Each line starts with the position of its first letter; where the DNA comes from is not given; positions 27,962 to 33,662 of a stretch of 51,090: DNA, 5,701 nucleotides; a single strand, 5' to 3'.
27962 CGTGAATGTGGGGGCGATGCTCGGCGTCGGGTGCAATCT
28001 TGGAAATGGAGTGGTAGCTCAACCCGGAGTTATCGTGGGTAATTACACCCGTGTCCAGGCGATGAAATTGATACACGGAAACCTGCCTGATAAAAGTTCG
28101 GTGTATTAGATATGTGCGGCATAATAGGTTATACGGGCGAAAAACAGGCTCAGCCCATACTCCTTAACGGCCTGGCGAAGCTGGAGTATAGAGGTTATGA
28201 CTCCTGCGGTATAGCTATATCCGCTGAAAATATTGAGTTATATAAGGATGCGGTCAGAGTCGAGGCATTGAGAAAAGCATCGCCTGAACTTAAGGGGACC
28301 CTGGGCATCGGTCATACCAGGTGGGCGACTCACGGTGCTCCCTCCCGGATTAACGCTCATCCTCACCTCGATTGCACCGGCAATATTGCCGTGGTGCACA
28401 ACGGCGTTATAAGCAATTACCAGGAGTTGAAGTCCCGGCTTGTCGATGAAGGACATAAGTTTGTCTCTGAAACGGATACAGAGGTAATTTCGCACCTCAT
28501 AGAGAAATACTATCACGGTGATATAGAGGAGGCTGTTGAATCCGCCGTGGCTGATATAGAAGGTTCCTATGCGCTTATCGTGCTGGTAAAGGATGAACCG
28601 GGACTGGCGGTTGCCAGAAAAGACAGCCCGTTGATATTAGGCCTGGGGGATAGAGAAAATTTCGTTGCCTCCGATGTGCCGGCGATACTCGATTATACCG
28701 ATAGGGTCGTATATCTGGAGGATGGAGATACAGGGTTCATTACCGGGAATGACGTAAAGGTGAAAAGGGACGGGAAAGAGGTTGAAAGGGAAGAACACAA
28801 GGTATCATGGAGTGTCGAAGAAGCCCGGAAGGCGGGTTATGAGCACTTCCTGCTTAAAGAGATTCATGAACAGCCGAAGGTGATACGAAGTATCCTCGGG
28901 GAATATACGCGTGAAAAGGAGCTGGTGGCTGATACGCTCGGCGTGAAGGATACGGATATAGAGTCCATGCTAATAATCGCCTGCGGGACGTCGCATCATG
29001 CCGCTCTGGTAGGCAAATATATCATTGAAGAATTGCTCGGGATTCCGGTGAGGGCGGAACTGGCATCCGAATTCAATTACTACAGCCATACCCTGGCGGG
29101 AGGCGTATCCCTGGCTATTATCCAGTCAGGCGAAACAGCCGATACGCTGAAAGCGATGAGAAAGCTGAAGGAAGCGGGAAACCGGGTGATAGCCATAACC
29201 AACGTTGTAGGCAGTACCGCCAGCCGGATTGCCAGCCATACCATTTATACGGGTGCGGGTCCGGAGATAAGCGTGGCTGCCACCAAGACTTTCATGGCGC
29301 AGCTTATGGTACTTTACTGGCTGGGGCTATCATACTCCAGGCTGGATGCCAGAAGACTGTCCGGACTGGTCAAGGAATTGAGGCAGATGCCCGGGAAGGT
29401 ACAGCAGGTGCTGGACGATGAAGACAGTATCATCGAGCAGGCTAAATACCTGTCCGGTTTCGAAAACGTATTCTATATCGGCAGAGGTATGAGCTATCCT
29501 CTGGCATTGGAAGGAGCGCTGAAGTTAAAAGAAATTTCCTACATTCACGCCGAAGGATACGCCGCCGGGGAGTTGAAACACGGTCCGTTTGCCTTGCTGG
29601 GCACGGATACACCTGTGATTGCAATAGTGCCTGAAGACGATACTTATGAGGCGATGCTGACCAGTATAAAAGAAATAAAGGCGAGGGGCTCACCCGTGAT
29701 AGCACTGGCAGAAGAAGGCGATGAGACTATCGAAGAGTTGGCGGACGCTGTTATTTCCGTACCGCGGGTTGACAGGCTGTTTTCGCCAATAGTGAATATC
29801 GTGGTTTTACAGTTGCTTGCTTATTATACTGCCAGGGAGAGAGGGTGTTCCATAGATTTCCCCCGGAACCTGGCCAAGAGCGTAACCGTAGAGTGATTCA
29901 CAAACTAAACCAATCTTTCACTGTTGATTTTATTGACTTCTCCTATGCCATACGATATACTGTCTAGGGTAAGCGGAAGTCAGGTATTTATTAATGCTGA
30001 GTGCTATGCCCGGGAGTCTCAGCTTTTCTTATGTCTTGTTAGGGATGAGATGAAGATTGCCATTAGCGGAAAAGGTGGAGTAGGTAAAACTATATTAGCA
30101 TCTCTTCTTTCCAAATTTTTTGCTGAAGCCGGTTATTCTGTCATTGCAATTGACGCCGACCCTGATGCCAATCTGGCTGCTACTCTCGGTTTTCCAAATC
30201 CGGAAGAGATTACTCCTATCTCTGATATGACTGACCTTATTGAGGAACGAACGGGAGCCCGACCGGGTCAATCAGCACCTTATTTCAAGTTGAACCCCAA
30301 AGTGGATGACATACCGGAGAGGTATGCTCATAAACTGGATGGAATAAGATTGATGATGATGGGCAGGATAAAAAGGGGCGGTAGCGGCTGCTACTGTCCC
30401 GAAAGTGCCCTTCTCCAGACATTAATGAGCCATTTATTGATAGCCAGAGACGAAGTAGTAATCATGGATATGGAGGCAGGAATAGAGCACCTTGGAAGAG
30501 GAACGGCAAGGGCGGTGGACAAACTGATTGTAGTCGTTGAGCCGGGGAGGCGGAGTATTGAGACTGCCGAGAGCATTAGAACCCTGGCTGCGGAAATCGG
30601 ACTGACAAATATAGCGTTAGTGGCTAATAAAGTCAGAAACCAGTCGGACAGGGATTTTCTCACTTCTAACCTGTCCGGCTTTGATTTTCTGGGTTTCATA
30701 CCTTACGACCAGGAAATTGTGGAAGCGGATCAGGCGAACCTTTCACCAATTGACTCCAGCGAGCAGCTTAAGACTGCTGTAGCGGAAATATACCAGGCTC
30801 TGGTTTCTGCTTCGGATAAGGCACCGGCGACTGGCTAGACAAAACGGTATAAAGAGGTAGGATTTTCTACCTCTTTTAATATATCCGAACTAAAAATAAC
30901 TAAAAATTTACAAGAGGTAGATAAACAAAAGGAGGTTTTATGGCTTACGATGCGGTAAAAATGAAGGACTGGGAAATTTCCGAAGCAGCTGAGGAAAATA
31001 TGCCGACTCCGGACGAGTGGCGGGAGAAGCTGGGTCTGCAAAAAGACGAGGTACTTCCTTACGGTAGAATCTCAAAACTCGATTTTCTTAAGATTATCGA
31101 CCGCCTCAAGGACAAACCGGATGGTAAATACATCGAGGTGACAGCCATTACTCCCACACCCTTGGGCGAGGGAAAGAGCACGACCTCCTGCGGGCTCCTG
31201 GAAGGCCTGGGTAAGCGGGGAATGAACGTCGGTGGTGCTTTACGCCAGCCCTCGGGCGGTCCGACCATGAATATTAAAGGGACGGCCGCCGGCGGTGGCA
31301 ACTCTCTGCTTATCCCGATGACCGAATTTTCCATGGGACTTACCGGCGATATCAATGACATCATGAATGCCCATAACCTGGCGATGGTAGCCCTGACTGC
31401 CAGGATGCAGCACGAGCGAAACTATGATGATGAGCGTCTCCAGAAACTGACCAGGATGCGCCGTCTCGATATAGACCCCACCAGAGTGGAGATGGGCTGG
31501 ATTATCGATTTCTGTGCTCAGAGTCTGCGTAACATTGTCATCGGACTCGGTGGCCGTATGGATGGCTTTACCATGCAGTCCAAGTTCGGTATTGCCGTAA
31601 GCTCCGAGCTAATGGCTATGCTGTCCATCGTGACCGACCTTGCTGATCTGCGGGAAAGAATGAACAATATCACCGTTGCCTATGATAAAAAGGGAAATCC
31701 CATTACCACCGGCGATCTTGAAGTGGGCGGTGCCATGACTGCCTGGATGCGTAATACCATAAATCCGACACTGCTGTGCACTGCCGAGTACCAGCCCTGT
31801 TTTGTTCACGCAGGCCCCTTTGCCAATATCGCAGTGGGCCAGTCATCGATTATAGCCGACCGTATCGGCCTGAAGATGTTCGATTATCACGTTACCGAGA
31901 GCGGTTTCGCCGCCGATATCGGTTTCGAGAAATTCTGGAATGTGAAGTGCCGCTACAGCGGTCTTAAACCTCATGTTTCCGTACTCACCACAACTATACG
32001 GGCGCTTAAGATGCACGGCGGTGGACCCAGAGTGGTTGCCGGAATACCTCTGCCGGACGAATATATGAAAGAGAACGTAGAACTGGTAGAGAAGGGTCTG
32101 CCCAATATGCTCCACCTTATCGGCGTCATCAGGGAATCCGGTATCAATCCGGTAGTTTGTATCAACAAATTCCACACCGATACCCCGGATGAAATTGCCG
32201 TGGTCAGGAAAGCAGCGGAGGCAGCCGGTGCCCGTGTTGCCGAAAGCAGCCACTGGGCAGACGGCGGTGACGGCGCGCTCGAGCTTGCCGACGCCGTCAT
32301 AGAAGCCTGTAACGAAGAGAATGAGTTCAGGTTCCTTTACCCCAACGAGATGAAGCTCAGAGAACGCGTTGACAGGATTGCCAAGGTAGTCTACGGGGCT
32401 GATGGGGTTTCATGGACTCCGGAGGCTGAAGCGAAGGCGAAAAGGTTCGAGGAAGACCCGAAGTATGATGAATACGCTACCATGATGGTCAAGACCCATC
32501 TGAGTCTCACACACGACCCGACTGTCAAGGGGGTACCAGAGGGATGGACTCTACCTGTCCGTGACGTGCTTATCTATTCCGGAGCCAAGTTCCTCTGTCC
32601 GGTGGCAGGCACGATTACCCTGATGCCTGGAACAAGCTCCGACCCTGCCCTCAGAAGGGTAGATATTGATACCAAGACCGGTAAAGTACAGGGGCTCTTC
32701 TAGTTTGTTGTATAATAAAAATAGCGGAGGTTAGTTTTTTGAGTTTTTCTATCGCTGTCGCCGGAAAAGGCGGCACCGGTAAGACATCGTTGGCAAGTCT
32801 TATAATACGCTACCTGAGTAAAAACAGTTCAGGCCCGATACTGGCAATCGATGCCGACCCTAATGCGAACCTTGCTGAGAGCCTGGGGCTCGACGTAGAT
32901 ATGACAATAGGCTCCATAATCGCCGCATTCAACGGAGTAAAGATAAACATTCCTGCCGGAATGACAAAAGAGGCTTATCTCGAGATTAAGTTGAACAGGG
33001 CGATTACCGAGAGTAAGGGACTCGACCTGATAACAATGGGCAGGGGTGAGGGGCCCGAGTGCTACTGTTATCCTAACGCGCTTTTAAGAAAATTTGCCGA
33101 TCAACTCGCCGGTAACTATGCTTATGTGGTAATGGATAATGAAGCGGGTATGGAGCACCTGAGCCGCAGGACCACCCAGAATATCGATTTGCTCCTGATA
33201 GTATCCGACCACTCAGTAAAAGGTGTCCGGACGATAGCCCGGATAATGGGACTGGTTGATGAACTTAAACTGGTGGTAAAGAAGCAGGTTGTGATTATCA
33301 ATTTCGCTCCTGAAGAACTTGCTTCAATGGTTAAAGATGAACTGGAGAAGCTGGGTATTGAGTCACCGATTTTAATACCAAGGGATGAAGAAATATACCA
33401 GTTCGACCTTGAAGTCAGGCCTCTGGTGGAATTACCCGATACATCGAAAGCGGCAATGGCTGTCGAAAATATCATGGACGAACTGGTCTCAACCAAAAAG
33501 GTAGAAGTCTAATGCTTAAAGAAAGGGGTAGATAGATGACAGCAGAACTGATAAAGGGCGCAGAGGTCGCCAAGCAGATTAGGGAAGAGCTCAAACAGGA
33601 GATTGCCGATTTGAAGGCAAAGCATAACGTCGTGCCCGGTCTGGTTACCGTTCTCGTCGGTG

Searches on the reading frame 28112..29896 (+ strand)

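Call 5: search_protein_families(library=pfam, proteins=[window:28112-29896:+])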
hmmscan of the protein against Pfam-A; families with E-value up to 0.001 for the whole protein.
window:28112-29896:+ (594 aa): 3 families
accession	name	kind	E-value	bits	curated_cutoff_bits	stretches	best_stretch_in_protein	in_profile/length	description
PF01380.27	SIS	-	8.4e-51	171.6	25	2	284-404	6-128/131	SIS domain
PF13522.11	GATase_6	-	5.9e-19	68.8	27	1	62-185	10-127/130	Glutamine amidotransferase domain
PF13537.11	GATase_7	-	1.4e-16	61.1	25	1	82-193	13-122/123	Glutamine amidotransferase domain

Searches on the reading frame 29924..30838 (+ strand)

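Call 5: search_protein_families(library=pfam, proteins=[window:29924-30838:+])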
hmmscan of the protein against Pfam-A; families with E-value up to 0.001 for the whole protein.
window:29924-30838:+ (304 aa): 6 families
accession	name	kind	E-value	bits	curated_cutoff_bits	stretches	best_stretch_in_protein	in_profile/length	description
PF01656.29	CbiA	-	1.3e-19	70.8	25.4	1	45-273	2-123/125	CobQ/CobB/MinD/ParA nucleotide binding domain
PF13614.12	AAA_31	-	1.4e-09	38.6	27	1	47-102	6-62/177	AAA domain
PF10609.15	ParA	-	9.9e-07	28.9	27.1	1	46-79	8-41/246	NUBPL iron-transfer P-loop NTPase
PF00142.24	Fer4_NifH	-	4e-06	27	25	1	43-85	1-43/271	4Fe-4S iron sulfur cluster binding proteins, NifH/frxC family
PF02374.21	ArsA_ATPase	-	5.9e-06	26.1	24.3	1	45-89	4-48/305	Anion-transporting ATPase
PF20720.3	nSTAND3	-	0.00073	19.7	27.2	0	43-81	18-55/155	Novel STAND NTPase 3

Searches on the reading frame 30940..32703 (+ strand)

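Call 5: search_protein_families(library=pfam, proteins=[window:30940-32703:+])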
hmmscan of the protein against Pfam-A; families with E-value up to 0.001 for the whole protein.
window:30940-32703:+ (587 aa): 1 family
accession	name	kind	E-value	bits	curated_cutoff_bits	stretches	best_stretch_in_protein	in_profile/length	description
PF01268.25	FTHFS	-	1.5e-211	703.9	27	1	9-587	2-556/556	Formate--tetrahydrofolate ligase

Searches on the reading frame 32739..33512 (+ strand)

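Call 5: search_protein_families(library=pfam, proteins=[window:32739-33512:+])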
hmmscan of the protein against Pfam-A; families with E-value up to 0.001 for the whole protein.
window:32739-33512:+ (257 aa): 4 families
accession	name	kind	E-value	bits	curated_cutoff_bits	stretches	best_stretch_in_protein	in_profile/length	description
PF01656.29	CbiA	-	8.6e-13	48.8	25.4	1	6-222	3-118/125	CobQ/CobB/MinD/ParA nucleotide binding domain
PF13614.12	AAA_31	-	1e-08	35.8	27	1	9-182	9-173/177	AAA domain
PF02374.21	ArsA_ATPase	-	7.6e-06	25.8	24.3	1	5-134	4-132/305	Anion-transporting ATPase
PF06564.18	CBP_BcsQ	-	0.00029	20.9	21.3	0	9-243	8-227/234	Cellulose biosynthesis protein BcsQ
